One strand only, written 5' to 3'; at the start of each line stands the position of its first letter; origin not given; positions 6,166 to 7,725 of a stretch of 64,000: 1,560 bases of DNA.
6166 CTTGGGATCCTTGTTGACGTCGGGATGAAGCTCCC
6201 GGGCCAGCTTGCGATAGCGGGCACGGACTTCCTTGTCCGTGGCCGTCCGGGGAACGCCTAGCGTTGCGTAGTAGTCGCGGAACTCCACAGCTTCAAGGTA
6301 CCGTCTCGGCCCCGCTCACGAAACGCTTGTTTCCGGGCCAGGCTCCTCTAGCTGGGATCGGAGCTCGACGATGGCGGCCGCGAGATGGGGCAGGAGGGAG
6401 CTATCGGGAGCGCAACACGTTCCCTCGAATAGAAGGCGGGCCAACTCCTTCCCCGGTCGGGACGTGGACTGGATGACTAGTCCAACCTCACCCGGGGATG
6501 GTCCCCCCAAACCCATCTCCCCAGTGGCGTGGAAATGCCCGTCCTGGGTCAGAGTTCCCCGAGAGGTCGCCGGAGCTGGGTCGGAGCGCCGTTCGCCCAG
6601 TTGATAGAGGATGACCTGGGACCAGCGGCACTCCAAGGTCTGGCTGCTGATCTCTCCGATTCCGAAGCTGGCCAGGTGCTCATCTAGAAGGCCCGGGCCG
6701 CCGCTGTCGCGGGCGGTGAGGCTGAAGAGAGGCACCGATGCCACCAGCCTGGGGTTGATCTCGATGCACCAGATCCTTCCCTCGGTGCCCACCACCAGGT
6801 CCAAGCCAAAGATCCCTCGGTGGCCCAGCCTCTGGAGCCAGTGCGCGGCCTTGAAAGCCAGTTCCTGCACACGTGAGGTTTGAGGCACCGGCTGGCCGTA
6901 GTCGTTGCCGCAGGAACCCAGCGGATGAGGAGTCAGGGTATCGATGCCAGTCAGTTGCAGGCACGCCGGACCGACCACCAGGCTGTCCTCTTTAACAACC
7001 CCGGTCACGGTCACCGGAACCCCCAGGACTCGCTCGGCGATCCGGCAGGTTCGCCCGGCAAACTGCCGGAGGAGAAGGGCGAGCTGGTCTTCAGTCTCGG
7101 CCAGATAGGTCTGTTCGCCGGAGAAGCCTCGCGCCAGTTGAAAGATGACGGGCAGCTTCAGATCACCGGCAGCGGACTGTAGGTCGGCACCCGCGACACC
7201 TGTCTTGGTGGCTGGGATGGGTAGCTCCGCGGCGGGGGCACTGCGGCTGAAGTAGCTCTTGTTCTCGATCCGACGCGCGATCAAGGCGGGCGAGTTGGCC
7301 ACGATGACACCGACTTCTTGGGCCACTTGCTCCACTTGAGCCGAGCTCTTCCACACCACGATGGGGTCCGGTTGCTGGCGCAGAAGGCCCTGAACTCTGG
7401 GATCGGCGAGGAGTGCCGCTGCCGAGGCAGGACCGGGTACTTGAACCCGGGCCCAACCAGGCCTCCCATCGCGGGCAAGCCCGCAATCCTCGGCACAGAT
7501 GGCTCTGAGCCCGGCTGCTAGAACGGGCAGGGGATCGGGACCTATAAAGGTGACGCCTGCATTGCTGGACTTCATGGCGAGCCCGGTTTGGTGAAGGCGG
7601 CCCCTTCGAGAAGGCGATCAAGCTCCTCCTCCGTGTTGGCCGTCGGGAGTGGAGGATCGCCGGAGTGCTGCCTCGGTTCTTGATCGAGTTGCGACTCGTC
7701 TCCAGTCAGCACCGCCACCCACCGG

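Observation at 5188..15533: Candidate carrier-protein-centred ligase / PLP / peptidase locus with AAA+-vWA and J-domain partners (possible undescribed system)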

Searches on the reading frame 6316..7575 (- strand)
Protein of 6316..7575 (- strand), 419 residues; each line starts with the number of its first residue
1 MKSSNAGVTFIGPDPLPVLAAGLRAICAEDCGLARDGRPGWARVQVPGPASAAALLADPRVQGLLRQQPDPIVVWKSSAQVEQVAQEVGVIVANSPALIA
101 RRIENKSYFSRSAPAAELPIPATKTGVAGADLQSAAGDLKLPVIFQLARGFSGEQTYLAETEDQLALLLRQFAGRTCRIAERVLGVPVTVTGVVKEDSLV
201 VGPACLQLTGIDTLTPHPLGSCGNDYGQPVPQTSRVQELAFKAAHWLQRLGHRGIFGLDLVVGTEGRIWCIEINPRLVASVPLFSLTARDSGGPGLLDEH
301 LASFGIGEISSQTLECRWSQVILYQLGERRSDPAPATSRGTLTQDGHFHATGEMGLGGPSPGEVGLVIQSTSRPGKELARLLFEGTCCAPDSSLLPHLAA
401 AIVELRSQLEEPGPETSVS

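Call 5: search_protein_families(library=pfam, proteins=[window:6316-7575:-], max_evalue=0.01)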
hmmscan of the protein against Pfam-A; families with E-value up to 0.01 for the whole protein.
window:6316-7575:- (419 aa): 2 families
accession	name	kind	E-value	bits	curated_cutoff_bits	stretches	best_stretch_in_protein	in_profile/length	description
PF02655.19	ATP-grasp_3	-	1.5e-06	28.8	23.2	1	142-280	33-160/160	ATP-grasp domain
PF14398.11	ATPgrasp_YheCD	-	4.7e-05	23.2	26.8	1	233-276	182-226/255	YheC/D like ATP-grasp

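Call 6: search_protein_families(library=ncbifam, proteins=[window:6316-7575:-], max_evalue=0.01)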
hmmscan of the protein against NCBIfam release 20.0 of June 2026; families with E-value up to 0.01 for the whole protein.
window:6316-7575:- (419 aa): 3 families
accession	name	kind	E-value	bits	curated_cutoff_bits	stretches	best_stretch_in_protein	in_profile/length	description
NF005096.0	PRK06524.1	equivalog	1.5e-18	66.2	684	1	55-304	90-350/493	biotin carboxylase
TIGR00768.1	rimK_fam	subfamily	4.3e-05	23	143.4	1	76-172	59-154/276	RimK family alpha-L-glutamate ligase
NF042917.1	PAGG_GluLig_BesA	equivalog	0.0024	16.7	750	1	242-279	314-351/432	L-propargylglycine--L-glutamate ligase BesA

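Call 9: find_homologous_proteins(query=window:6316-7575:-)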
Query window:6316-7575:- (419 aa): 85 proteins with E <= 0.001 among 8000 candidates.
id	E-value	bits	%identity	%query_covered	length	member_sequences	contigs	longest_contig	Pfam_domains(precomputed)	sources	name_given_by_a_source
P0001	2.5e-253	859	93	100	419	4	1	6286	PF02655.20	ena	-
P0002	3.5e-215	733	79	100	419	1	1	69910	-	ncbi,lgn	ncbi:MAG: ATP-grasp domain-containing protein [Candidatus Dormiibacterota bacterium]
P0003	2.0e-171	589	65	98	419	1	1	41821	PF02655.20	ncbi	ncbi:MAG: ATP-grasp domain-containing protein [Candidatus Dormiibacterota bacterium]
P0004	1.5e-169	583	65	100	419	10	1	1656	PF02655.20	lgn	-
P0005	1.1e-168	580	65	98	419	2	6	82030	-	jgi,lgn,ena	jgi:hypothetical protein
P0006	3.2e-168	578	63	100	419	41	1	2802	-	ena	-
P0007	1.1e-160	554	62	100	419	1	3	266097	-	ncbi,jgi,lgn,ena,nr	ncbi:MAG TPA: hypothetical protein VNH38_08990 [Candidatus Dormibacteraeota bacterium]|nr:hypothetic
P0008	5.3e-160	551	60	100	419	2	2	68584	PF14398.12,PF02655.20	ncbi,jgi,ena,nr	ncbi:MAG TPA: YheC/YheD family protein [Candidatus Acidoferrales bacterium]|nr:YheC/YheD family prot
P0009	7.2e-159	548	63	96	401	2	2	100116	-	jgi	jgi:hypothetical protein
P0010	6.9e-156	538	62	94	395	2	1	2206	PF02655.20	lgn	-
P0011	1.5e-155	537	60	98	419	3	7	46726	PF02655.20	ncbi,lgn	ncbi:MAG: ATP-grasp domain-containing protein [Candidatus Dormiibacterota bacterium]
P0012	5.6e-155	535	60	98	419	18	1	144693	PF14398.12,PF02655.20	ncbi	ncbi:MAG: YheC/YheD family protein [Candidatus Dormiibacterota bacterium]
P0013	6.4e-155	535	59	99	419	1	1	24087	-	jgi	jgi:hypothetical protein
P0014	7.6e-155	534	60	97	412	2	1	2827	PF14398.12,PF02655.20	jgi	-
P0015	1.2e-154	534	61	98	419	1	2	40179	PF02655.20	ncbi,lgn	ncbi:MAG: ATP-grasp domain-containing protein [Candidatus Dormibacteria bacterium]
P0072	2.1e-92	329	44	96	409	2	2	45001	PF02655.20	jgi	jgi:hypothetical protein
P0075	2.1e-34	138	36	75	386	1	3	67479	PF02655.20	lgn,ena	-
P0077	1.2e-26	112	31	83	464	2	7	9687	PF02655.20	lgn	-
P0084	2.7e-15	75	25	56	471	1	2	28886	PF02655.20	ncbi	-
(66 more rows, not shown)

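Call 11: find_encoding_contigs(protein=P0072, flank=10000, max_places=2)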
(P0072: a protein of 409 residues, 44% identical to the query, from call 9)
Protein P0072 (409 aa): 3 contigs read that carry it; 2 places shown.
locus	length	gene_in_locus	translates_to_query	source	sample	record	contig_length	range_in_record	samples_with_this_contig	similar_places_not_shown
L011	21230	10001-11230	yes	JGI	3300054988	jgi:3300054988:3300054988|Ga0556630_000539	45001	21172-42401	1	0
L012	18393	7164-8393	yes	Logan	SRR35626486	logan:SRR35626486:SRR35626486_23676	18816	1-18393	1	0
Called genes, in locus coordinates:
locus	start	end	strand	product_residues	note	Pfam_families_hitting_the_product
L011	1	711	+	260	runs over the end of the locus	PF01738:DLH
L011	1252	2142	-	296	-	PF04029:2-ph_phosp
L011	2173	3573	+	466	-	PF07728:AAA_5 (faint)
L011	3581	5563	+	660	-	PF27532:Mb0984_helical, PF27098:Rv0959_3rd, PF13519:VWA_2 (weak)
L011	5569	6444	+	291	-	-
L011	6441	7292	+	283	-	PF00877:NLPC_P60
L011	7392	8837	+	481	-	PF08245:Mur_ligase_M, PF02875:Mur_ligase_C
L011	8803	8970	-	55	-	PF13248:Zn_ribbon_3 (faint), PF21344:Zn_ribbon_LysW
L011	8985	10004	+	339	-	PF00291:PALP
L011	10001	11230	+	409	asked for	PF02655:ATP-grasp_3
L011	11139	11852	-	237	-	PF13672:PP2C_2, PF07228:SpoIIE (weak)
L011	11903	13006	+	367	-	PF00226:DnaJ, PF01556:DnaJ_C, PF00684:DnaJ_CXXCXGXG (weak)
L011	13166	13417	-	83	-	-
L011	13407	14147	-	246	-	-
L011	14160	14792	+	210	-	-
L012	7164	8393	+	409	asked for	PF02655:ATP-grasp_3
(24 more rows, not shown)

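Call 12: find_encoding_contigs(protein=P0075, flank=10000, max_places=2)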
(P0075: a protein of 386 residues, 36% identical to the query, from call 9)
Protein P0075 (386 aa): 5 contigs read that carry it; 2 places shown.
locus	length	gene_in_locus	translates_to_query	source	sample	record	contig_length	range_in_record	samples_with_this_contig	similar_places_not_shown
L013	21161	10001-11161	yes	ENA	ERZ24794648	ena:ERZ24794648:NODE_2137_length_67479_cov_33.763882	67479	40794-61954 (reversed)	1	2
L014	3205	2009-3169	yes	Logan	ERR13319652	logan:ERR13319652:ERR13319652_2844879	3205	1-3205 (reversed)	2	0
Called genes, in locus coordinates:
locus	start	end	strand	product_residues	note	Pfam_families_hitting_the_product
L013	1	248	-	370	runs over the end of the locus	-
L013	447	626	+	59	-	-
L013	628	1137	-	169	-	-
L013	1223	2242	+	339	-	-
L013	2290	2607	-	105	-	-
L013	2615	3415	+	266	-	-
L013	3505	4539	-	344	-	PF00535:Glycos_transf_2, PF13641:Glyco_tranf_2_3, PF13632:Glyco_trans_2_3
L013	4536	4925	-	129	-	-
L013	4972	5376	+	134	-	PF00903:Glyoxalase, PF13468:Glyoxalase_3, PF13669:Glyoxalase_4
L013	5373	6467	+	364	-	PF00933:Glyco_hydro_3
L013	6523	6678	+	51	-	PF21344:Zn_ribbon_LysW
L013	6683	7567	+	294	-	PF00877:NLPC_P60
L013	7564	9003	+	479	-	PF08245:Mur_ligase_M, PF02875:Mur_ligase_C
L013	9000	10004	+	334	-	PF00291:PALP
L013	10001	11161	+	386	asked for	PF02655:ATP-grasp_3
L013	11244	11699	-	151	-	PF00072:Response_reg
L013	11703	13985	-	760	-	PF03170:CBM_BcsB_1st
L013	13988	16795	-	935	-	PF13641:Glyco_tranf_2_3, PF13632:Glyco_trans_2_3, PF05157:MshEN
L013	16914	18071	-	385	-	PF02350:Epimerase_2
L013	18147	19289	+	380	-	PF00483:NTP_transferase, PF12804:NTP_transf_3 (weak)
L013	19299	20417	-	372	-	PF01590:GAF, PF13185:GAF_2 (weak)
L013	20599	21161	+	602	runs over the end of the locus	PF00501:AMP-binding, PF23562:AMP-binding_C_3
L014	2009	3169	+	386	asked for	PF02655:ATP-grasp_3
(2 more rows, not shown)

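Call 13: find_encoding_contigs(protein=P0084, flank=10000, max_places=2)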
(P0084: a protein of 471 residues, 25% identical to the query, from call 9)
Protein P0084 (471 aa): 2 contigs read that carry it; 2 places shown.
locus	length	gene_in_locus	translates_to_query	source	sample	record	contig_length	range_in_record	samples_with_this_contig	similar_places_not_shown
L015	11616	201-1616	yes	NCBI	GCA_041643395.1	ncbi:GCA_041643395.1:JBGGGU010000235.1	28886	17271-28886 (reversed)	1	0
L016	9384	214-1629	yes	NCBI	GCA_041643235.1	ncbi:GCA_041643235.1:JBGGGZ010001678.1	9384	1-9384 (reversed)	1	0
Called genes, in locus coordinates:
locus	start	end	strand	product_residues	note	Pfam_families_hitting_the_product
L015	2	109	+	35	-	?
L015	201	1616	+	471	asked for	PF02655:ATP-grasp_3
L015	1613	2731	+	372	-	PF01098:FTSW_RODA_SPOVE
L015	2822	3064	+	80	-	-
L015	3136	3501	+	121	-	-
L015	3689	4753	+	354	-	PF03033:Glyco_transf_28, PF04101:Glyco_tran_28_C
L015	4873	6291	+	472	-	PF01225:Mur_ligase, PF08245:Mur_ligase_M, PF02875:Mur_ligase_C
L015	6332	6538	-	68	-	-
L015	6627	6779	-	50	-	-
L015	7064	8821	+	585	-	PF00664:ABC_membrane, PF02463:SMC_N (faint), PF00005:ABC_tran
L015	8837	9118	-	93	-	-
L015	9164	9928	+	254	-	PF04240:Caroten_synth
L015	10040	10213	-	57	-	-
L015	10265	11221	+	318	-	PF01565:FAD_binding_4, PF02873:MurB_C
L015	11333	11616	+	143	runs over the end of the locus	PF02482:Ribosomal_S30AE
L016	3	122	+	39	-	?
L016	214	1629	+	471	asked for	PF02655:ATP-grasp_3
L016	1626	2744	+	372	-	PF01098:FTSW_RODA_SPOVE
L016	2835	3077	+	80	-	-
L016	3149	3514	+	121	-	-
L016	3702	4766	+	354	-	PF03033:Glyco_transf_28, PF04101:Glyco_tran_28_C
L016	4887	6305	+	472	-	PF01225:Mur_ligase, PF08245:Mur_ligase_M, PF02875:Mur_ligase_C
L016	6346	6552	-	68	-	-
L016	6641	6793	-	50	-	-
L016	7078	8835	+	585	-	PF00664:ABC_membrane, PF02463:SMC_N (faint), PF00005:ABC_tran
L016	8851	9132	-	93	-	-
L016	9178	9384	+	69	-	?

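Call 14: find_encoding_contigs(protein=P0077, flank=10000, max_places=3)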
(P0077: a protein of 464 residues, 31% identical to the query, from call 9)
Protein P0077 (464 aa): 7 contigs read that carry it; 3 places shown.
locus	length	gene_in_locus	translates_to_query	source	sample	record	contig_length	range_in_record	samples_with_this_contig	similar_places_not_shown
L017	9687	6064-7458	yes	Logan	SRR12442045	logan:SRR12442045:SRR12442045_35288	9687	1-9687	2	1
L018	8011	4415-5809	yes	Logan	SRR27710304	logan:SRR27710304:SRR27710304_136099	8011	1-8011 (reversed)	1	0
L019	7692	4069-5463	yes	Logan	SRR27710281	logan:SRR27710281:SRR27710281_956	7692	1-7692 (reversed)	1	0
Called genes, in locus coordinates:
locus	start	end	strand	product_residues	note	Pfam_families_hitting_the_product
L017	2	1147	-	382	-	?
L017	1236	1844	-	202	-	PF00163:Ribosomal_S4, PF01479:S4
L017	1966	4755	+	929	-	-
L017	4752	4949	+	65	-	PF21344:Zn_ribbon_LysW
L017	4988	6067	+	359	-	PF00291:PALP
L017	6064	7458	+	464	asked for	PF02655:ATP-grasp_3 (weak)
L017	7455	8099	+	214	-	-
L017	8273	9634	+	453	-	PF01839:FG-GAP (faint), PF13517:FG-GAP_3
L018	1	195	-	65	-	?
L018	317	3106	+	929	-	-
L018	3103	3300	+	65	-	PF21344:Zn_ribbon_LysW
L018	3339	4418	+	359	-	PF00291:PALP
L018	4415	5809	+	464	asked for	PF02655:ATP-grasp_3 (weak)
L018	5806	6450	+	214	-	-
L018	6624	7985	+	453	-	PF01839:FG-GAP (faint), PF13517:FG-GAP_3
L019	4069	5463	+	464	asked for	PF02655:ATP-grasp_3 (weak)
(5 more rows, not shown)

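Call 19: search_solved_structures(query=window:6316-7575:-, max_evalue=1)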
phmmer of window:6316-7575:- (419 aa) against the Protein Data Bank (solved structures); distinct sequences matched with E-value up to 1: 1.
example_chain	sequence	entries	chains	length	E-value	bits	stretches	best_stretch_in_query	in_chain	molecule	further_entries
8yi6_A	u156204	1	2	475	0.05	16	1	241-279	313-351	L-propargylglycine--L-glutamate ligase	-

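Call 23: find_related_loci(query=A1, collection=genome_contigs, flank=10000)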
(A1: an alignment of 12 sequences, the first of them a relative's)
Query A1 (386 aa) in genome_contigs; peptide patterns used: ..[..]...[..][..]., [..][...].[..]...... (x = any residue, [..] = any of these).
210 stretches matched a pattern; 110 encode a relative of the query (tblastn E <= 1e-3); the best 80 are kept; 80 distinct loci.
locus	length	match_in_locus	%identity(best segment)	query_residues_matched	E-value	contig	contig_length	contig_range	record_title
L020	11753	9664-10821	74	1-386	7e-165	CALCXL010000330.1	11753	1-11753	MAG TPA_asm: uncultured proteobacterium isolate ERR2206771_bin.20_CONCOCT_v1.1_MAG genome assembly, contig: ERZ888641.49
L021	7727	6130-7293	62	1-386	1e-138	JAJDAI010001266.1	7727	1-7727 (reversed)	MAG: Deltaproteobacteria bacterium isolate OFTM289 OFTM289_1265, whole genome shotgun sequence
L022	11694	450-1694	50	1-385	2e-100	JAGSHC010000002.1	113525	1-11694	MAG: Deltaproteobacteria bacterium isolate GY13CH_bin.27 k141_526772_length_113525_cov_27.2053, whole genome shotgun seq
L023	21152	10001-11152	52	2-386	3e-99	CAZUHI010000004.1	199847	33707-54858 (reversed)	MAG TPA_asm: uncultured Rickettsiales bacterium isolate binchicken_co46_645 genome assembly, contig: NODE_66_length_1998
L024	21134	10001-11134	53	2-380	1e-98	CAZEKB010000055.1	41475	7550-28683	MAG TPA_asm: uncultured Rickettsiales bacterium isolate binchicken_co141_512 genome assembly, contig: NODE_4090_length_4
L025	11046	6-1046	56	58-378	7e-97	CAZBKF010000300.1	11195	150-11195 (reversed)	MAG TPA_asm: uncultured Rickettsiales bacterium isolate binchicken_co141_65 genome assembly, contig: NODE_23037_length_1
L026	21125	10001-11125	48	5-383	1e-84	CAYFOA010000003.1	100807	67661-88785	MAG TPA_asm: uncultured Rickettsiales bacterium isolate ERP019367_co1_6 genome assembly, contig: NODE_276_length_100807_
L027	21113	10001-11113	48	8-383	2e-84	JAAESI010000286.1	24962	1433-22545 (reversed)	MAG: Proteobacteria bacterium isolate Ust_8 UstG_CONTIG4009749, whole genome shotgun sequence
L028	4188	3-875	54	103-386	1e-83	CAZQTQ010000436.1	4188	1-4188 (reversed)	MAG TPA_asm: uncultured Rickettsiales bacterium isolate SRP308112_co1_341 genome assembly, contig: NODE_44114_length_418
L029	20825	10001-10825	42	71-334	5e-42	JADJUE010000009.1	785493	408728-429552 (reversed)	MAG: Candidatus Epilinea brevis isolate Hirt_BATAC.427 tig00317054-10-7862290, whole genome shotgun sequence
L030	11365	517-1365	39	75-352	5e-39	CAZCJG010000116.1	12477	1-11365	MAG TPA_asm: uncultured Anaerolineales bacterium isolate SRP173033_co3_125 genome assembly, contig: NODE_6759_length_124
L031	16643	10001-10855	40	55-324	3e-37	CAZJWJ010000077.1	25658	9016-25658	MAG TPA_asm: uncultured Anaerolineales bacterium isolate binchicken_co350_168 genome assembly, contig: NODE_2509_length_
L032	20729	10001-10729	42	55-291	2e-35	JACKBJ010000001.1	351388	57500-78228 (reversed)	MAG: Caldilineae bacterium isolate HK-STAS-CHLO-18 HK-STAS-CHLO-18_1, whole genome shotgun sequence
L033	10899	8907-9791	34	55-337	1e-35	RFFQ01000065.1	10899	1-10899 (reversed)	MAG: Gemmatimonadetes bacterium isolate J002 k99_406323, whole genome shotgun sequence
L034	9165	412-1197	42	79-329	4e-34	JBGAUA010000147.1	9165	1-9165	MAG: Anaerolineae bacterium isolate MAG_MBR_AS.19 MBRAS-19_NODE_147_length_9165_cov_3.498460, whole genome shotgun seque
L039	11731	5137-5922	41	76-318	2e-32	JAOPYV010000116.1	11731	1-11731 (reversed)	MAG: Thermoleophilia bacterium isolate RYN_237 scaffold_1141968, whole genome shotgun sequence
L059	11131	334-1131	24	58-308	4e-27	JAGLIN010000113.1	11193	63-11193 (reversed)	MAG: Candidatus Parcubacteria bacterium isolate RS_2_6 ROV157_2.bin.6.fa_113, whole genome shotgun sequence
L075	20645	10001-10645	31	76-291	1e-22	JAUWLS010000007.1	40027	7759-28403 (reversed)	MAG: Candidatus Shapirobacteria bacterium isolate CSMAG_2378 CSMAG_2378_k141_408803_length_40027_cov_9.0000, whole genom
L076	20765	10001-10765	40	76-311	2e-22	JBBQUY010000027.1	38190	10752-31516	MAG: Gaiellales bacterium isolate Co_metawrap_1958 Cmw_1958_k141_437621_length_38190_cov_11.9988, whole genome shotgun s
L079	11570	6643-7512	32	50-324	7e-22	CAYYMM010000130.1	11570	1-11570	MAG TPA_asm: uncultured bacterium isolate binchicken_co20_385 genome assembly, contig: NODE_10292_length_11570_cov_5.091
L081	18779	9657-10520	29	53-324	1e-21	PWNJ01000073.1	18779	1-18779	MAG: candidate division CSSED10-310 bacterium isolate CSSed10_310 CS-Sed10-C5582, whole genome shotgun sequence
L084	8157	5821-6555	26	58-292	5e-21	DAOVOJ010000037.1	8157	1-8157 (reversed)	MAG TPA_asm: Candidatus Moraniibacteriota bacterium isolate CSMAG_1520 CSMAG_1520_k141_251046_length_8157_cov_68.0000, w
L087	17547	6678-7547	31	50-324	4e-19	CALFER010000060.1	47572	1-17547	MAG TPA_asm: uncultured bacterium isolate SRR3330210_bin.56_CONCOCT_v1.1_MAG genome assembly, contig: ERZ724080.715, who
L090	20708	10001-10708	29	55-289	6e-17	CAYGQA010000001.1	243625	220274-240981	MAG TPA_asm: uncultured Candidatus Peribacteria bacterium isolate ERP117304_co3_169 genome assembly, contig: NODE_36_len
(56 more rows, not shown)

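Call 27: search_protein_families(library=pfam, proteins=[L017:1966-4755:+, L017:7455-8099:+, L081:5160-6845:+, L081:6893-8389:+, L079:2221-4032:+, L079:4029-5489:+, L090:7012-8469:+, L039:725-2158:+, L039:1792-3702:+], max_evalue=0.1)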
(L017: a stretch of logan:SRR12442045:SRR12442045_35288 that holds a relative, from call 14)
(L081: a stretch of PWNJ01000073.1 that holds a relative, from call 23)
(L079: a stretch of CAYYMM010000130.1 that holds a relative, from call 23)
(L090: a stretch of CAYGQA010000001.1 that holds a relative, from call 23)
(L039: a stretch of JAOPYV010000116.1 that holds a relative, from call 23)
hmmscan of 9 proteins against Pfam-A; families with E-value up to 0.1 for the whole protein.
L017:1966-4755:+ (929 aa): 4 families
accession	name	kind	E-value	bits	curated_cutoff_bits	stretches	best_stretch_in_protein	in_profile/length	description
PF08245.18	Mur_ligase_M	-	6.5e-29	101.8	24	1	513-694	1-199/200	Mur ligase middle domain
PF00877.26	NLPC_P60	-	2.5e-17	63.2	23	1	225-302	1-77/105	NlpC/P60 family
PF02875.26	Mur_ligase_C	-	5.7e-13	50.2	28.4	1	717-837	1-127/127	Mur ligase, glutamate ligase domain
PF08029.16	HisG_C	-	0.047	14.3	23.5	0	543-568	48-73/73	HisG, C-terminal domain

L017:7455-8099:+ (214 aa): 4 families
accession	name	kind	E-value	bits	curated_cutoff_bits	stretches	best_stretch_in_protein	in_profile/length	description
PF14907.12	NTP_transf_5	-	0.0047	17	31.2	1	26-83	50-110/249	Uncharacterised nucleotidyltransferase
PF08843.17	AbiEii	-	0.011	16.1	22.5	0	47-85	12-52/238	Nucleotidyl transferase AbiEii toxin, Type IV TA system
PF19502.5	DUF6036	-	0.033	14.4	23.6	1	42-82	13-55/164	Nucleotidyltransferase of unknown function (DUF6036)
PF23789.1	Pre_tape_measure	-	0.09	13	27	0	154-194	18-58/149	Pre-tape measure protein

L081:5160-6845:+ (561 aa): 2 families
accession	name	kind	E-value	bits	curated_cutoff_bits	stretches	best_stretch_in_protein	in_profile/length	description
PF14336.11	GLUCM-like_C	-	4.8e-45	154.7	27.9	1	23-259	20-282/291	D-glutamate cyclase-like, C-terminal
PF00877.26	NLPC_P60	-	2e-19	70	23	1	453-541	2-90/105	NlpC/P60 family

L081:6893-8389:+ (498 aa): 3 families
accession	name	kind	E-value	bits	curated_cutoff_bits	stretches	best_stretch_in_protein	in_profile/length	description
PF08245.18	Mur_ligase_M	-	4.7e-31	108.7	24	1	143-324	1-200/200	Mur ligase middle domain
PF02875.26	Mur_ligase_C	-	5.4e-05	24.5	28.4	1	346-460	1-127/127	Mur ligase, glutamate ligase domain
PF00448.28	SRP54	-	0.027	14.6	22.7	1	140-188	6-53/196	SRP54-type protein, GTPase domain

L079:2221-4032:+ (603 aa): 3 families
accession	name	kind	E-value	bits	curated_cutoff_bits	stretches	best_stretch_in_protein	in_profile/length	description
PF14336.11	GLUCM-like_C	-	1.1e-51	176.5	27.9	1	46-304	9-291/291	D-glutamate cyclase-like, C-terminal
PF00877.26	NLPC_P60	-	5.7e-16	58.8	23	1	490-590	1-101/105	NlpC/P60 family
PF17937.6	TetR_C_28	-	0.016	16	26.4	1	274-308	62-96/96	Tetracyclin repressor-like, C-terminal domain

L079:4029-5489:+ (486 aa): 2 families
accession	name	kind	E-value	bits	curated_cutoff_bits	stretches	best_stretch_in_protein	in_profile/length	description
PF08245.18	Mur_ligase_M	-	2.5e-32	112.9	24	1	140-321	1-200/200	Mur ligase middle domain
PF02875.26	Mur_ligase_C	-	2.4e-12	48.2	28.4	1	344-458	2-127/127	Mur ligase, glutamate ligase domain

L090:7012-8469:+ (485 aa): 3 families
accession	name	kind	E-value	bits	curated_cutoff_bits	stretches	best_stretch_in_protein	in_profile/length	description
PF08245.18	Mur_ligase_M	-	5.6e-29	102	24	1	146-326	1-200/200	Mur ligase middle domain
PF02875.26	Mur_ligase_C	-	2.4e-16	61.2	28.4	1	349-458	2-126/127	Mur ligase, glutamate ligase domain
PF00005.33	ABC_tran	-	0.028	15.5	25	1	133-179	3-51/137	ABC transporter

L039:725-2158:+ (477 aa): 4 families
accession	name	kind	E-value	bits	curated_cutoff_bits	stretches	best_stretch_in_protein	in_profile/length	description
PF00877.26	NLPC_P60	-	7.7e-14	52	23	1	333-393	1-61/105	NlpC/P60 family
PF06347.19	SH3_4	-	1.3e-05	25.3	24.1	1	262-300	14-51/56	Bacterial SH3 domain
PF18348.7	SH3_16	-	4.2e-05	23.7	25.8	1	259-302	4-48/49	Bacterial dipeptidyl-peptidase Sh3 domain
PF08239.17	SH3_3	-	0.0041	17.7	27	1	260-300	10-50/54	Bacterial SH3 domain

L039:1792-3702:+ (636 aa): 3 families
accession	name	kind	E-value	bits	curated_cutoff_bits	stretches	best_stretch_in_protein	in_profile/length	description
PF08245.18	Mur_ligase_M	-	6.6e-25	88.7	24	1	272-464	1-200/200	Mur ligase middle domain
PF02875.26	Mur_ligase_C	-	4.2e-09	37.7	28.4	1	487-604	2-126/127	Mur ligase, glutamate ligase domain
PF10686.14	YAcAr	-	0.075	13.3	28.2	0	513-554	19-59/66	YspA, cpYpsA-related SLOG family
